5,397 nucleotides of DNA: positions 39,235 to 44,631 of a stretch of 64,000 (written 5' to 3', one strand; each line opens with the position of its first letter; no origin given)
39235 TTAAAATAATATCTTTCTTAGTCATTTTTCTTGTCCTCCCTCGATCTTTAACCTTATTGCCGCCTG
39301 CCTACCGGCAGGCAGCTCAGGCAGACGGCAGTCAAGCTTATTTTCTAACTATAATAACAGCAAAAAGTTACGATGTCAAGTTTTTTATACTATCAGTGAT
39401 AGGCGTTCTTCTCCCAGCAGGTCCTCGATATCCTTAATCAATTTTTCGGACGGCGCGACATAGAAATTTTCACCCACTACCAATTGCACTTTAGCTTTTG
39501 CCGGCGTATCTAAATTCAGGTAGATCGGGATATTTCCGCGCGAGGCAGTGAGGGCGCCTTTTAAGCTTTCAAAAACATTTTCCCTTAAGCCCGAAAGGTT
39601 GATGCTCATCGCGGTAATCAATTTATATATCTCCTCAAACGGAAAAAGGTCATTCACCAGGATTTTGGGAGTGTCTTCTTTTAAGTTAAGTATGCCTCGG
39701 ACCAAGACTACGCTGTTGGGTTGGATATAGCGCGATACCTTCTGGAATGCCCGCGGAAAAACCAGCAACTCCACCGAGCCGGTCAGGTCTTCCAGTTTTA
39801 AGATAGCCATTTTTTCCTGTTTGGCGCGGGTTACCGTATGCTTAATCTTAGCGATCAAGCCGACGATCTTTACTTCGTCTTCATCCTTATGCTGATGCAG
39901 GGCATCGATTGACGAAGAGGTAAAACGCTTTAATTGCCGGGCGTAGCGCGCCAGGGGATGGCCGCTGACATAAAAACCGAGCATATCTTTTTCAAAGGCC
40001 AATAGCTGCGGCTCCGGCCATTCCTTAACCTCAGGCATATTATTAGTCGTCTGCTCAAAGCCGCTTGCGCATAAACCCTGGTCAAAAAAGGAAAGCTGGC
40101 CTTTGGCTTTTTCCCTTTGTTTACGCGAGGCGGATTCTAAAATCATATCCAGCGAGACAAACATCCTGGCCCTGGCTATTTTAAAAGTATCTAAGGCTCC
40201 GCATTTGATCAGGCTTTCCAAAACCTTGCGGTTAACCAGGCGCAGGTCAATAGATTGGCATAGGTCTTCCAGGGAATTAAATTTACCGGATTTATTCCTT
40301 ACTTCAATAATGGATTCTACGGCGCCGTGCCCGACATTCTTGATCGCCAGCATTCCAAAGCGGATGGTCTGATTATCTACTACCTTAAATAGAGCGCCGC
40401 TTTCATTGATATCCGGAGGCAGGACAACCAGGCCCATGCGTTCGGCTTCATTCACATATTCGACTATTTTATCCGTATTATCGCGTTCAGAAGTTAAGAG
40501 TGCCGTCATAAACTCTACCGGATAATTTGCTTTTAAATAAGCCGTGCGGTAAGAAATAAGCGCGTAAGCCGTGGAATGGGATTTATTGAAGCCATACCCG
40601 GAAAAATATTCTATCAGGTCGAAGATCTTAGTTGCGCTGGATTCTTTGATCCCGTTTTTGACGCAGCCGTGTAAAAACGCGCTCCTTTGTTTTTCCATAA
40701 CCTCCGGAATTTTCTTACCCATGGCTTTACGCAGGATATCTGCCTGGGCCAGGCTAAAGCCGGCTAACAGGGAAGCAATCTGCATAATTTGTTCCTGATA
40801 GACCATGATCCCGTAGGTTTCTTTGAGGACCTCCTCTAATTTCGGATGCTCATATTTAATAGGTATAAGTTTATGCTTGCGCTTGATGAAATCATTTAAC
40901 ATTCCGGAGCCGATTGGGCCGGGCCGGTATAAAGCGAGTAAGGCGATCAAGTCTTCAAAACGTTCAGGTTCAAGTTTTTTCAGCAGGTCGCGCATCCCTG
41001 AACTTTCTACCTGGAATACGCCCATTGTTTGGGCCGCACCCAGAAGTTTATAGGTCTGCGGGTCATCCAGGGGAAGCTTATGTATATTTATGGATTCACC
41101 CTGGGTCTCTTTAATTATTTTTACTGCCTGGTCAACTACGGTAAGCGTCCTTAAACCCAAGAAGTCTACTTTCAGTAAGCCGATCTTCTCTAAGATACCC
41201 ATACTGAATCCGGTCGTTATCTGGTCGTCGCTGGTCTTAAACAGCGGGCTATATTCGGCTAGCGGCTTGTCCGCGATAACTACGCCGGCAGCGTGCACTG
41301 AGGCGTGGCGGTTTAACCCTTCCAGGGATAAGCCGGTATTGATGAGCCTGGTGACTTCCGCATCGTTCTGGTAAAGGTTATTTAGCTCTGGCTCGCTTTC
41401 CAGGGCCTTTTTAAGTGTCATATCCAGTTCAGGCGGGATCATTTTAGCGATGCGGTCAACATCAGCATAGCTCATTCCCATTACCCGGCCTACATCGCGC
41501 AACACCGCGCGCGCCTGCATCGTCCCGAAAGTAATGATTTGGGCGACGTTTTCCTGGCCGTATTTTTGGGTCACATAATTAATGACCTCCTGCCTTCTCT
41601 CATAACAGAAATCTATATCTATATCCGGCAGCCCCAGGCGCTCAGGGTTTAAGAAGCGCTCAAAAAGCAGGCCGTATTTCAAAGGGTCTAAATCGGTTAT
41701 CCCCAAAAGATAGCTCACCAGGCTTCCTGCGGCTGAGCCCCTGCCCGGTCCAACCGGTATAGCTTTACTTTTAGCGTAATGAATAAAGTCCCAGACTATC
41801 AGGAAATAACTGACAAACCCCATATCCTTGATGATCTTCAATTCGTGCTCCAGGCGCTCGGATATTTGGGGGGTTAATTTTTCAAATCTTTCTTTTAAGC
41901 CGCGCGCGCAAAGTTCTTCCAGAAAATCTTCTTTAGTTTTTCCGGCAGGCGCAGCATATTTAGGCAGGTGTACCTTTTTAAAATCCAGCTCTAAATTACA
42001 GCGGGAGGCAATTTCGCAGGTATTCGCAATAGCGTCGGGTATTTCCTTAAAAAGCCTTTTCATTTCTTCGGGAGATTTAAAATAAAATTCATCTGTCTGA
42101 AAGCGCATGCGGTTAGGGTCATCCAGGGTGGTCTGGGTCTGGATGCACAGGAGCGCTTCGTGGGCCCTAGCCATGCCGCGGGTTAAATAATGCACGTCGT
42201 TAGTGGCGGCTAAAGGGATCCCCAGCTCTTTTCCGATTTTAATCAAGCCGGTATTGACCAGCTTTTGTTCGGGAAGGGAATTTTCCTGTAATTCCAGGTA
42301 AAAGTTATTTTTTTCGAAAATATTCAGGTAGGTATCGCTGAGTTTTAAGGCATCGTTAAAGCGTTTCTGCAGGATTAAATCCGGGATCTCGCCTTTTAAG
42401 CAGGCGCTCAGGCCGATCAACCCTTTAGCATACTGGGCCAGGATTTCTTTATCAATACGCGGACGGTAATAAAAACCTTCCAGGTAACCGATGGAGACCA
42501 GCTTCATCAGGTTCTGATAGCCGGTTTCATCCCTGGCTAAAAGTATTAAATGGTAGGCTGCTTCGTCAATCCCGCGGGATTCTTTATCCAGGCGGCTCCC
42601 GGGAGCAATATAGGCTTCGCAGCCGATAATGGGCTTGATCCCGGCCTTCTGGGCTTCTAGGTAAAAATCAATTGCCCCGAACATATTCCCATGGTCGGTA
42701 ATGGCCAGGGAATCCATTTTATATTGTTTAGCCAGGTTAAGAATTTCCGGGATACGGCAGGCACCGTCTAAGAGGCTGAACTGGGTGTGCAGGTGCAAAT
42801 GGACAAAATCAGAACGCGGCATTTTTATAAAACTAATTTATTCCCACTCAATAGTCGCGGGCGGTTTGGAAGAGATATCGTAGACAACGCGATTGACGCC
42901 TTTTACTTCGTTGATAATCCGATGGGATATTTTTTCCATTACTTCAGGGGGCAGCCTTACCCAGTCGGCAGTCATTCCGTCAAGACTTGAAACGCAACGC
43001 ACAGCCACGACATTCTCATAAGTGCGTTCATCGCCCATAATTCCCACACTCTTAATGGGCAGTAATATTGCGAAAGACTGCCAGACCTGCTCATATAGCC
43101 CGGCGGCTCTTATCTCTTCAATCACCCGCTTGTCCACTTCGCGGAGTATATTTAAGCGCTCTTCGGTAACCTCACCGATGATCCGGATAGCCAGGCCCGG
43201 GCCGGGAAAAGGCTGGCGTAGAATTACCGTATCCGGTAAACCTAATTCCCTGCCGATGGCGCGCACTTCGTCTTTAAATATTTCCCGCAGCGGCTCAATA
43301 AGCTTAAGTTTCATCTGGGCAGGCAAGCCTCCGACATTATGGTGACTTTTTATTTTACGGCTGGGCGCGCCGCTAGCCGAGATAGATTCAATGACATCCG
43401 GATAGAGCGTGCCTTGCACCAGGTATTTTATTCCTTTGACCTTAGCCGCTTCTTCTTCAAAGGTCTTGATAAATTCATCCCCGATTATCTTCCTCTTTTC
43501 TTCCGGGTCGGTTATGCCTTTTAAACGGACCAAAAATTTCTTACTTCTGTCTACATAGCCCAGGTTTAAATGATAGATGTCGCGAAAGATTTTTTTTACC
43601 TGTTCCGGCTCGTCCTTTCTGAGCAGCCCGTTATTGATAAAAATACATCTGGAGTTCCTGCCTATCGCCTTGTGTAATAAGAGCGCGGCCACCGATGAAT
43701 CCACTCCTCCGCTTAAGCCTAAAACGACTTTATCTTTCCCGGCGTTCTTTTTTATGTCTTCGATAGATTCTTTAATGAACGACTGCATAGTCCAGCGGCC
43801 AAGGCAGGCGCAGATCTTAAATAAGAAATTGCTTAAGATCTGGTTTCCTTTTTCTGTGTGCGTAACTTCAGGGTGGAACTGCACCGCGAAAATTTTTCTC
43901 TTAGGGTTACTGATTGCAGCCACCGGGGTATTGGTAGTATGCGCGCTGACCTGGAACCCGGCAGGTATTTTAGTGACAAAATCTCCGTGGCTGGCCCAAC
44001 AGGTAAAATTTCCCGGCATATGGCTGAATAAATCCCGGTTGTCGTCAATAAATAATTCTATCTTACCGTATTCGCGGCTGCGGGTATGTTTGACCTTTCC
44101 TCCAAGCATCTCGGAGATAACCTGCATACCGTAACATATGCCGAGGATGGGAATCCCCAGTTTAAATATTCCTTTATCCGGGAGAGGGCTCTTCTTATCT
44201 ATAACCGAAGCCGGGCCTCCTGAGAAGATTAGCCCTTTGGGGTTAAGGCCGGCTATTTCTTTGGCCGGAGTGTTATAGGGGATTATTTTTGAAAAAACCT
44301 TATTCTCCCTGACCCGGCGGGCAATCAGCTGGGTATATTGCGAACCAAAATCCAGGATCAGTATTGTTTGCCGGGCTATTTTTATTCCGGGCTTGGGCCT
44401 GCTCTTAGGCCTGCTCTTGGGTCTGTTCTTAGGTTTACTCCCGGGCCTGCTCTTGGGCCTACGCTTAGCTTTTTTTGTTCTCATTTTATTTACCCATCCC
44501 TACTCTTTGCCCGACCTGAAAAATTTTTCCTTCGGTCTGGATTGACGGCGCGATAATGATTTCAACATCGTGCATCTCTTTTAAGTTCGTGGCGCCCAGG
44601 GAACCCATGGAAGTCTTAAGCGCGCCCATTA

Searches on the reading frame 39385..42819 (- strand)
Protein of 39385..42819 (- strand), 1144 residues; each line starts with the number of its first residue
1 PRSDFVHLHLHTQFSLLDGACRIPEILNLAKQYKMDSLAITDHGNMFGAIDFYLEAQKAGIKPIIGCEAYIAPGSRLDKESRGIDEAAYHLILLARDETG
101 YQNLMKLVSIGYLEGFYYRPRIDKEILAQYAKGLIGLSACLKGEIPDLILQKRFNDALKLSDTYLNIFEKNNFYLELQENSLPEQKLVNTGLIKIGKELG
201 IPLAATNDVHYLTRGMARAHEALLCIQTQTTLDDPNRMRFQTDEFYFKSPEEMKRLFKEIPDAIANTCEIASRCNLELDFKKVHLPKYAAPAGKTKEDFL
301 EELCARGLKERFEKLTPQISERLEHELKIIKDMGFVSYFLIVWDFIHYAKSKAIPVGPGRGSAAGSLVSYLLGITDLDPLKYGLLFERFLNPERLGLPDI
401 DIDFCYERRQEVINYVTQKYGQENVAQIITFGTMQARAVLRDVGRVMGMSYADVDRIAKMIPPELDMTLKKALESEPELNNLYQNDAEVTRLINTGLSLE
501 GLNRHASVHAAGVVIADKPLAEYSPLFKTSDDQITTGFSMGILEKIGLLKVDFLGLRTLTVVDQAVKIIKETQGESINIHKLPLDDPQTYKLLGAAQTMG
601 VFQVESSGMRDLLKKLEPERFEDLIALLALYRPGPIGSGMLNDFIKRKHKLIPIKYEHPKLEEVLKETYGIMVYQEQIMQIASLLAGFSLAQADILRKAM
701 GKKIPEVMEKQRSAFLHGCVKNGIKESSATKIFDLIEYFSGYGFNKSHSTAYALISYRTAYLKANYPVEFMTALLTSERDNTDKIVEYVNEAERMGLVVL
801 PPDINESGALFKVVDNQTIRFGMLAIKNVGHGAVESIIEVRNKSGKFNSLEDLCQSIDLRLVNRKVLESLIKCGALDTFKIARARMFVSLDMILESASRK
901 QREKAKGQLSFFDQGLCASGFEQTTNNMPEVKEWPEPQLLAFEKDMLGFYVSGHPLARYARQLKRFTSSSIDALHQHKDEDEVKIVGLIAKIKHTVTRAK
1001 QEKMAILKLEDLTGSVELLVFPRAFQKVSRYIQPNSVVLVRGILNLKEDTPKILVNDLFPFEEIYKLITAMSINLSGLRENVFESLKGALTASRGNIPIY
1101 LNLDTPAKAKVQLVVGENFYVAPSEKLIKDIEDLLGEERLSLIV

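Call 63: search_protein_families(library=pfam, proteins=[window:39385-42819:-], max_evalue=0.0001)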
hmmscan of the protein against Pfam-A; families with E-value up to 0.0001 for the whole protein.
window:39385-42819:- (1144 aa): 5 families
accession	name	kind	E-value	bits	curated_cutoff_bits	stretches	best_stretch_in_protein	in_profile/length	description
PF07733.18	DNA_pol3_alpha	-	2.4e-105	352.3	23.9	1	299-555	2-260/260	Bacterial DNA polymerase III alpha NTPase domain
PF17657.6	DNA_pol3_finger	-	4.2e-68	228.3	22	1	558-723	1-166/166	Bacterial DNA polymerase III alpha subunit finger domain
PF02811.25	PHP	-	1.6e-60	204.6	26.4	1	7-179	1-163/164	PHP domain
PF14579.12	HHH_6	-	2.7e-29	101.6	25.6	1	796-885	1-89/90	Helix-hairpin-helix motif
PF01336.31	tRNA_anti-codon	-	3.9e-09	36.8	27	1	983-1058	1-72/75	OB-fold nucleic acid binding domain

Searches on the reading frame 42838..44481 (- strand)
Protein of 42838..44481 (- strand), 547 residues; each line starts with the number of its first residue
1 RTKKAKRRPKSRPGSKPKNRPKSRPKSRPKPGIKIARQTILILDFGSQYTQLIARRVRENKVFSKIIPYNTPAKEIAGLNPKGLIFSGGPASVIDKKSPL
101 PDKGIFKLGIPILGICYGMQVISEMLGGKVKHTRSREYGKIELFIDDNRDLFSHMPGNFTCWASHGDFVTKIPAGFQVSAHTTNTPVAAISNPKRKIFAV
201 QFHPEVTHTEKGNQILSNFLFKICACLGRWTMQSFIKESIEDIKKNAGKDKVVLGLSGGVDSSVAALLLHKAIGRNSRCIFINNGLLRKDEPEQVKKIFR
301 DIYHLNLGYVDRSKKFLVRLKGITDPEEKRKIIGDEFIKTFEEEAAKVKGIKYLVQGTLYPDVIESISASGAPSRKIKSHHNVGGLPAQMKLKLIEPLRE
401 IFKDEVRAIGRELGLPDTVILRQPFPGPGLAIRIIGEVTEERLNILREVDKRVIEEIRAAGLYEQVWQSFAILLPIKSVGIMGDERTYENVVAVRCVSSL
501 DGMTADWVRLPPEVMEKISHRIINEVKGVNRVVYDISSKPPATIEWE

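Call 63: search_protein_families(library=pfam, proteins=[window:42838-44481:-], max_evalue=0.0001)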
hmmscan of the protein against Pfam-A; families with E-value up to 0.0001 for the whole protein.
window:42838-44481:- (547 aa): 5 families
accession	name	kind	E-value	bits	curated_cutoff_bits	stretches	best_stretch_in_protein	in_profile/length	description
PF00117.34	GATase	-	2.9e-48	164.5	22.8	1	41-222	1-189/190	Glutamine amidotransferase class-I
PF00958.27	GMP_synt_C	-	5.4e-46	155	27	1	455-546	1-92/92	GMP synthase C terminal domain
PF02540.23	NAD_synthase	-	1.9e-11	44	21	1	236-277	5-46/242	NAD synthase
PF07722.19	Peptidase_C26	-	1.4e-10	41.7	20.5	1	106-205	102-219/219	Peptidase C26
PF03054.22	tRNA_Me_trans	-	7.1e-06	26.3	20.6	1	251-284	2-34/202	tRNA methyl transferase HUP domain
